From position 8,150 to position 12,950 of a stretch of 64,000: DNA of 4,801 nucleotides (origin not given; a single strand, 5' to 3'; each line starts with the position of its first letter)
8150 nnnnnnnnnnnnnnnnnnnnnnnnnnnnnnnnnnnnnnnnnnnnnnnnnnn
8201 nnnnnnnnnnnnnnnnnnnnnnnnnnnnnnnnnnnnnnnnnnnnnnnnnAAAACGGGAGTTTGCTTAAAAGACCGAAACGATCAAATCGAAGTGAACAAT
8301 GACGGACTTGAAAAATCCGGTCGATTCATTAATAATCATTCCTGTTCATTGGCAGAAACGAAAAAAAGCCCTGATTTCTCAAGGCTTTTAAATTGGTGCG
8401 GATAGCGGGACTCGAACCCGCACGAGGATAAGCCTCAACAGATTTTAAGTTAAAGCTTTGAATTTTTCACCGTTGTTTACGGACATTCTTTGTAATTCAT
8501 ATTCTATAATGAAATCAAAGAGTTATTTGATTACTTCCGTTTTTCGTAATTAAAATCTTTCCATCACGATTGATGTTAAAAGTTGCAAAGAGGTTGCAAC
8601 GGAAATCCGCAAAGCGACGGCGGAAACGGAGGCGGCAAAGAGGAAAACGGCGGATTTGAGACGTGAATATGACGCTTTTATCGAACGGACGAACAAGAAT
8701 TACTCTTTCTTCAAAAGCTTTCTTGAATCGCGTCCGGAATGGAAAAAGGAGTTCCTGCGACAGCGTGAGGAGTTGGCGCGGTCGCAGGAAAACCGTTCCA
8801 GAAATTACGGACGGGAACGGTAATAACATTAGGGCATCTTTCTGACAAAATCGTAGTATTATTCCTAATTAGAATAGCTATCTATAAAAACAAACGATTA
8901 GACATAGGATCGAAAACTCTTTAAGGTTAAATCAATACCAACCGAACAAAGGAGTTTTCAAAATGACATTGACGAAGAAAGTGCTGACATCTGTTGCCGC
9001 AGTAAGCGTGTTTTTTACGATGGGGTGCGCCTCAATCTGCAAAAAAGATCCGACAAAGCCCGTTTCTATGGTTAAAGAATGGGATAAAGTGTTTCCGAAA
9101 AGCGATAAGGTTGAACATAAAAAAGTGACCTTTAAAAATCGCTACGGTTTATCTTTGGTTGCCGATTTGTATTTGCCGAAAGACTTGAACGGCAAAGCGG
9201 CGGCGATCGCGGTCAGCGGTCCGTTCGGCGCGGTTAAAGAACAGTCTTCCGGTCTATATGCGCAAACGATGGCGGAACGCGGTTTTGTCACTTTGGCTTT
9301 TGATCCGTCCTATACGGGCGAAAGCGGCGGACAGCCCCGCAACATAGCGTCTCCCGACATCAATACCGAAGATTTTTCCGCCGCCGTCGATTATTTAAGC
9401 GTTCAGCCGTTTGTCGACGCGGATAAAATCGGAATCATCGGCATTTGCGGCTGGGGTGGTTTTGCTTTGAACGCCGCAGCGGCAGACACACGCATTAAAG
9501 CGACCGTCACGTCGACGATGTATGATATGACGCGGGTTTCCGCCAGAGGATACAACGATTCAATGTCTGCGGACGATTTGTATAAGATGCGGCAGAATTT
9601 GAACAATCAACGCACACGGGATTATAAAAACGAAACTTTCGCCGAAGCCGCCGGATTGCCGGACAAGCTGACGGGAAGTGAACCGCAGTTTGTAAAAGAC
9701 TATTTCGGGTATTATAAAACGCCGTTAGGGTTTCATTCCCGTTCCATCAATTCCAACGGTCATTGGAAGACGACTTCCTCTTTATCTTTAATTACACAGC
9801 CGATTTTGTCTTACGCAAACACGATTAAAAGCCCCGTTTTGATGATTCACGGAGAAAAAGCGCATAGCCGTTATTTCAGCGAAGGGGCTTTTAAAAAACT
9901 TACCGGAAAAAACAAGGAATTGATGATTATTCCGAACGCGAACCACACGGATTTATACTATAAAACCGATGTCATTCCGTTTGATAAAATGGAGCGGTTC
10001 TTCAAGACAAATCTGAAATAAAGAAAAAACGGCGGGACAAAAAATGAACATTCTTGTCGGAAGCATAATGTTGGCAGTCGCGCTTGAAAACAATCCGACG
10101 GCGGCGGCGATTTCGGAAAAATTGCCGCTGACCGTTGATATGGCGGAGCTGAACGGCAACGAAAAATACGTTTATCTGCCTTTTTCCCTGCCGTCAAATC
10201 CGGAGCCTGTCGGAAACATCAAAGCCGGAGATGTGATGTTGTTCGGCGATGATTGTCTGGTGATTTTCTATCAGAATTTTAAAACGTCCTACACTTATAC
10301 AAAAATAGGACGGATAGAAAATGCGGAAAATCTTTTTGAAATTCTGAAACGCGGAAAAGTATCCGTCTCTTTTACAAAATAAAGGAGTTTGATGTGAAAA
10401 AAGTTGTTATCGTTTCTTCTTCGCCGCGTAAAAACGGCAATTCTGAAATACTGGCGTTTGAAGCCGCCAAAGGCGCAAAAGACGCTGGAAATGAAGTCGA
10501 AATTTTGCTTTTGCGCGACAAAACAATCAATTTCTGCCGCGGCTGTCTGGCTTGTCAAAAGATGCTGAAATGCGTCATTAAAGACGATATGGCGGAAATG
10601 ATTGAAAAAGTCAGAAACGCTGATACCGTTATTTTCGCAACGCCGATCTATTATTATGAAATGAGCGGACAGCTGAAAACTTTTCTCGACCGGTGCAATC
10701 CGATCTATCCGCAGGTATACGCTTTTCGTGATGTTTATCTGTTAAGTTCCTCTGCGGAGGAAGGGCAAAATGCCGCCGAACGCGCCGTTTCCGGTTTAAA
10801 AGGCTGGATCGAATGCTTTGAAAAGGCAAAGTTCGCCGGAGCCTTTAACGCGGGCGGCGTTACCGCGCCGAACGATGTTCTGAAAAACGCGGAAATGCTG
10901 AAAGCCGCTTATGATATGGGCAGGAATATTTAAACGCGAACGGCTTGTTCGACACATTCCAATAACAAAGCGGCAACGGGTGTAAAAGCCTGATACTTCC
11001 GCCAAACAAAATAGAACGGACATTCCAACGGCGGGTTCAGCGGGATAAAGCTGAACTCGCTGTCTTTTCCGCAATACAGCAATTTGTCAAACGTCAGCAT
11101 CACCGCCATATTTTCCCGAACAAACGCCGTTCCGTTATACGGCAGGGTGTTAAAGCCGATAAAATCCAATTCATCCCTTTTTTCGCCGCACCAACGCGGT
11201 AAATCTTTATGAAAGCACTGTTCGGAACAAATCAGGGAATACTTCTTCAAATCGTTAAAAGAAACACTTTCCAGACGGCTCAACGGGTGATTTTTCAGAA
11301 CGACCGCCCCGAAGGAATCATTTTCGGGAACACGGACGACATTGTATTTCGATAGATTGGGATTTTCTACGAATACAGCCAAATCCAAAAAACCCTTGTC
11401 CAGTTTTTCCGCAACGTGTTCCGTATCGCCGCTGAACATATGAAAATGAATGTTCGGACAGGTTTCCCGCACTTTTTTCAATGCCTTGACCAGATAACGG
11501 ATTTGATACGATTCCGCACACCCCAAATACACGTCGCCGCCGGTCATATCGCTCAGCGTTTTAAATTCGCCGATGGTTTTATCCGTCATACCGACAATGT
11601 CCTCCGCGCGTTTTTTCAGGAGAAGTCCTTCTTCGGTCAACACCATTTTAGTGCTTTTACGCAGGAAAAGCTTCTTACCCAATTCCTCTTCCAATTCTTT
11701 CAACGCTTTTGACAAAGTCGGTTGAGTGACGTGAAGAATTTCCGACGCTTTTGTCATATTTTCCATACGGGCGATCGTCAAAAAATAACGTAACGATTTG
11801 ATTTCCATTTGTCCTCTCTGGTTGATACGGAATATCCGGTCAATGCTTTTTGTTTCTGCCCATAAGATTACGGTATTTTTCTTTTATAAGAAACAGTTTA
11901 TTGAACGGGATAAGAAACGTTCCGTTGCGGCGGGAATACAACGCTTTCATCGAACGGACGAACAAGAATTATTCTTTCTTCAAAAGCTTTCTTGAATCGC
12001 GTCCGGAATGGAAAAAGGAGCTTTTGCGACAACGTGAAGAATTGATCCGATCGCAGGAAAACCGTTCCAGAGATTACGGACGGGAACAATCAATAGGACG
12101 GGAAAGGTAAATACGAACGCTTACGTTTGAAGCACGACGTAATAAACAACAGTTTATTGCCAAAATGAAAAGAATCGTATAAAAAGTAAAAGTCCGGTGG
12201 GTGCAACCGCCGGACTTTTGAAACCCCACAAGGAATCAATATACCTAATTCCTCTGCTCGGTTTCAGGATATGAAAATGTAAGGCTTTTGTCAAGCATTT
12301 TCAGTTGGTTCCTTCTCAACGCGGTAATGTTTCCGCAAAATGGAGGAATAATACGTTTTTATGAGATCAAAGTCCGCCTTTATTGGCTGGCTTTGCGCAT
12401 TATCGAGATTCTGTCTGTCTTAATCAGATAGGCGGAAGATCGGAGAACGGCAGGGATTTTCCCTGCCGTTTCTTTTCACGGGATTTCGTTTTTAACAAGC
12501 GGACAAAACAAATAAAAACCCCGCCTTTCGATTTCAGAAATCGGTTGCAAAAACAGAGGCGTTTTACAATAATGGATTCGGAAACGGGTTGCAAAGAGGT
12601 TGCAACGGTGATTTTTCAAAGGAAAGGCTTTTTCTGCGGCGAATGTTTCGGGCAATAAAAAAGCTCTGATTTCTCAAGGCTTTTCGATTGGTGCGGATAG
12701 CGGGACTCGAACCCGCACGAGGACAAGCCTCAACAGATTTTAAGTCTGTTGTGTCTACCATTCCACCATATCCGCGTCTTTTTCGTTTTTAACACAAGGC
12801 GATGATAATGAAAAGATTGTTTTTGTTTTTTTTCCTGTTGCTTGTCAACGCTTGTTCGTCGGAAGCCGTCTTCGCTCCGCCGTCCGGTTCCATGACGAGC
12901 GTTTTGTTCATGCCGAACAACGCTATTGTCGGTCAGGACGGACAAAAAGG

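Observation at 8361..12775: Decayed genomic island at tRNA-Leu(UAA), bounded by ~90-bp direct repeats that include the tRNA 3' half and its terminator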

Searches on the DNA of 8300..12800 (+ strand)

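Call 20: search_dna_similar(query=window:8300-12800:+, collection=plasmids, mode=distant, max_rows=15)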
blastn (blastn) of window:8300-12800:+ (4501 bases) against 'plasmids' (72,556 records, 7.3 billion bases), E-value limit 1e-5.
Records with a match: 180; places in all: 193; records where one place covers at least 80% of the query: 0.
Best place of each record, by identity: 80-90% 4; 60-80% 176.
By first word of the organism name: Sinorhizobium 42; Rhizobium 28; Enterobacter 14; Acinetobacter 9; Salmonella 8; Pantoea 7; Enterococcus 6; Agrobacterium 6; Klebsiella 6; Escherichia 5; and 34 more.
By predicted mobility (MOB-suite, as given by PLSDB): non-mobilizable 86; conjugative 73; mobilizable 21.
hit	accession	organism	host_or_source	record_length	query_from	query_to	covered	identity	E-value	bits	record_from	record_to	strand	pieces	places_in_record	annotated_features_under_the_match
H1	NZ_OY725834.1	Parabacteroides distasonis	-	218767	773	1703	21%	67.2%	2e-73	287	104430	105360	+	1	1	alpha/beta hydrolase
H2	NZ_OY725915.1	Bacteroides finegoldii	-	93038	770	1730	21%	64.7%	5e-44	189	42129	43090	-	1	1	alpha/beta hydrolase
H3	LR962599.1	Enterococcus faecalis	-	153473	769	1692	21%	65.8%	1e-52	217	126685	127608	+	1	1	record has no annotation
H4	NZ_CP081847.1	Enterococcus raffinosus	Homo sapiens,feces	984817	776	1686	20%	66.7%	2e-62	251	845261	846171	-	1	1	alpha/beta hydrolase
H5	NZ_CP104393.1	Enterococcus raffinosus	fermented food (Meju)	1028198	776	1686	20%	66.6%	2e-61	246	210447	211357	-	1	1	record has no annotation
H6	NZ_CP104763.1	Enterococcus raffinosus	-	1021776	776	1686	20%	66.6%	2e-61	246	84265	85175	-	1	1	record has no annotation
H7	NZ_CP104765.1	Enterococcus raffinosus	Homo sapiens,urine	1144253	776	1686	20%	66.6%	2e-61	246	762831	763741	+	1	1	record has no annotation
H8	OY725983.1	Phocaeicola massiliensis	-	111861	778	1704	21%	64.8%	3e-40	176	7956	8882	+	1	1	record has no annotation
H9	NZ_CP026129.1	Acinetobacter baumannii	-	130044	779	1692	13%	72.5%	3e-66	337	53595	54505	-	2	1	alpha/beta hydrolase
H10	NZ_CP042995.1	Acinetobacter nosocomialis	-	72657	779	1692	13%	72.5%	3e-66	337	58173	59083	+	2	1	alpha/beta hydrolase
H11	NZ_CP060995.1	Acinetobacter baumannii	Homo sapiens,Faecal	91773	779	1692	13%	72.5%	3e-66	337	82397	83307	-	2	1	alpha/beta hydrolase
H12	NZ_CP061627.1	Acinetobacter seifertii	Homo sapiens,blood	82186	779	1692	13%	72.5%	3e-66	337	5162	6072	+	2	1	alpha/beta hydrolase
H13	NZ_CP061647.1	Acinetobacter seifertii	Homo sapiens,blood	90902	779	1692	13%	72.5%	3e-66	337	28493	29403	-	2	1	alpha/beta hydrolase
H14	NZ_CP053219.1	Acinetobacter baumannii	Homo sapiens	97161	779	1692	13%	72.5%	3e-66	337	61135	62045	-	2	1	alpha/beta hydrolase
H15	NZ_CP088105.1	Rhizobium ruizarguesonis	cell culture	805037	777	1704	13%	69.7%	7e-42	247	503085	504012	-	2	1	alpha/beta hydrolase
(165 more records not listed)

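Call 43: get_annotated_region(hit=H9, flank=4000)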
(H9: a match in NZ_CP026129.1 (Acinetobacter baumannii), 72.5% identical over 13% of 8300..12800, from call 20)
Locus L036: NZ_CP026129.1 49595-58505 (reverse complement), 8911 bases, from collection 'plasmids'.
description: Acinetobacter baumannii strain ABNIH28 plasmid pABA-2f10, complete sequence
organism: Acinetobacter baumannii (NCBI taxid 470)
taxonomy: Bacteria; Pseudomonadota; Gammaproteobacteria; Moraxellales; Moraxellaceae; Acinetobacter; Acinetobacter baumannii
host: -; source: -; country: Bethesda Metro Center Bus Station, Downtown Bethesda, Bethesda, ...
typing (MOB-suite, as given by PLSDB): mobilizable; replicon rep_cluster_1656; relaxase MOBP
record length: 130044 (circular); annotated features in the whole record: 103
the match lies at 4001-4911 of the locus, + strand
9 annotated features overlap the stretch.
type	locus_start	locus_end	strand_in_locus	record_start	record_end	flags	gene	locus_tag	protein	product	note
CDS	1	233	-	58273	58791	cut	-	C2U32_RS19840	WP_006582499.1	hypothetical protein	-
CDS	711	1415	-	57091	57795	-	-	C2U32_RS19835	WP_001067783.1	IS6-like element IS1008 family transposase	GO:0006313 - DNA transposition [Evidence IEA]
CDS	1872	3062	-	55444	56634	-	-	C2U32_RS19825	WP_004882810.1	MFS transporter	GO:0055085 - transmembrane transport [Evidence IEA]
CDS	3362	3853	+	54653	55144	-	-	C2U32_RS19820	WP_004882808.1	cyclophilin-like fold protein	-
CDS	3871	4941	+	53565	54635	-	-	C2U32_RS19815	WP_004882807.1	alpha/beta hydrolase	-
CDS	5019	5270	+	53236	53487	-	-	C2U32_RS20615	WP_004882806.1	hypothetical protein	-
CDS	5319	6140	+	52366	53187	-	-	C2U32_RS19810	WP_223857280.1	MBL fold metallo-hydrolase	-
CDS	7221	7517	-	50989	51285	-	-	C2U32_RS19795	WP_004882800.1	hypothetical protein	-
CDS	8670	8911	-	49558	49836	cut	-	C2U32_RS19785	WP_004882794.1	hypothetical protein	-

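Call 44: get_annotated_region(hit=H4, flank=4000)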
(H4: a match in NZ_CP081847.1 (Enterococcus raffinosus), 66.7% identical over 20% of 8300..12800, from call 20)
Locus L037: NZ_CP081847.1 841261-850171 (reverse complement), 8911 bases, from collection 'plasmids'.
description: Enterococcus raffinosus strain CX012922 plasmid pCX012922, complete sequence
organism: Enterococcus raffinosus (NCBI taxid 71452)
taxonomy: Bacteria; Bacillota; Bacilli; Lactobacillales; Enterococcaceae; Enterococcus; Enterococcus raffinosus
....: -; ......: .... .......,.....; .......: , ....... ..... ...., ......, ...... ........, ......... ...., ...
typing (MOB-suite, as given by PLSDB): non-mobilizable
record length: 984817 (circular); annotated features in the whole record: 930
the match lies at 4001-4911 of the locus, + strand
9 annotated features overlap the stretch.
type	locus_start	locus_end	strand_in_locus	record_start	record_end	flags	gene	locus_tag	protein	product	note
CDS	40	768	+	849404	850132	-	-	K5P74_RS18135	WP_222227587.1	alpha/beta hydrolase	-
CDS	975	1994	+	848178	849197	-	-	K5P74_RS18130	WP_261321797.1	DUF4767 domain-containing protein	-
CDS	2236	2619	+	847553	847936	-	-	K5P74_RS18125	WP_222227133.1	hypothetical protein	-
CDS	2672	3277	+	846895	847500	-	-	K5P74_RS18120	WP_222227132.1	DUF2922 family protein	-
CDS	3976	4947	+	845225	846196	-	-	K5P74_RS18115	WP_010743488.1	alpha/beta hydrolase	-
CDS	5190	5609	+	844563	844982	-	-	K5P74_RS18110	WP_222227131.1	MerR family transcriptional regulator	GO:0006355 - regulation of DNA-templated transcription [Evidence IEA]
CDS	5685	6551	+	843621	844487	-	-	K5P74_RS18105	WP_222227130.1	aldo/keto reductase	-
CDS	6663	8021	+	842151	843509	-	-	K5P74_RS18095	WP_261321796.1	FAD-dependent oxidoreductase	-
CDS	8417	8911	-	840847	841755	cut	-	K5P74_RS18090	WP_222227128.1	LysR family transcriptional regulator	GO:0006355 - regulation of DNA-templated transcription [Evidence IEA]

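Call 45: get_annotated_region(hit=H1, flank=4000)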
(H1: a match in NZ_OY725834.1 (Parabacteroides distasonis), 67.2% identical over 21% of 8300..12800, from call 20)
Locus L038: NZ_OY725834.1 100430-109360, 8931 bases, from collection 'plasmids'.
description: Parabacteroides distasonis strain Parabacteroides distasonis TSDC17.2-1.1 plasmid 89, complete sequence
organism: Parabacteroides distasonis (NCBI taxid 823)
taxonomy: Bacteria; Bacteroidota; Bacteroidia; Bacteroidales; Tannerellaceae; Parabacteroides; Parabacteroides distasonis
host: -; source: -; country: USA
typing (MOB-suite, as given by PLSDB): non-mobilizable
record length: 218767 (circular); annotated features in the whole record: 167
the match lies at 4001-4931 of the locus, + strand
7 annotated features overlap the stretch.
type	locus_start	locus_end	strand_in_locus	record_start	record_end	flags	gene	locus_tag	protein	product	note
CDS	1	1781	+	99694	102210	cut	-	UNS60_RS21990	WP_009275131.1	DUF4965 domain-containing protein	-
CDS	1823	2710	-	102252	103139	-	-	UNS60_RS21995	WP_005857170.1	helix-turn-helix domain-containing protein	-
CDS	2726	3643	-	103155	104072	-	-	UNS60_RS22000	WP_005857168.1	AraC family transcriptional regulator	-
CDS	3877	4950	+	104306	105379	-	-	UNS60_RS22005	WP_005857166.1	alpha/beta hydrolase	-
CDS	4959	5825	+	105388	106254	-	-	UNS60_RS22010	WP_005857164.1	DUF3737 family protein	-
CDS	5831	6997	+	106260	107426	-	-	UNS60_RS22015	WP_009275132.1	MalY/PatB family protein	GO:0009086 - methionine biosynthetic process [Evidence IEA]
CDS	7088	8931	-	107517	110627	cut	-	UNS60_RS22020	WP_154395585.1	glycoside hydrolase family 2 TIM barrel-domain containing protein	GO:0005975 - carbohydrate metabolic process [Evidence IEA]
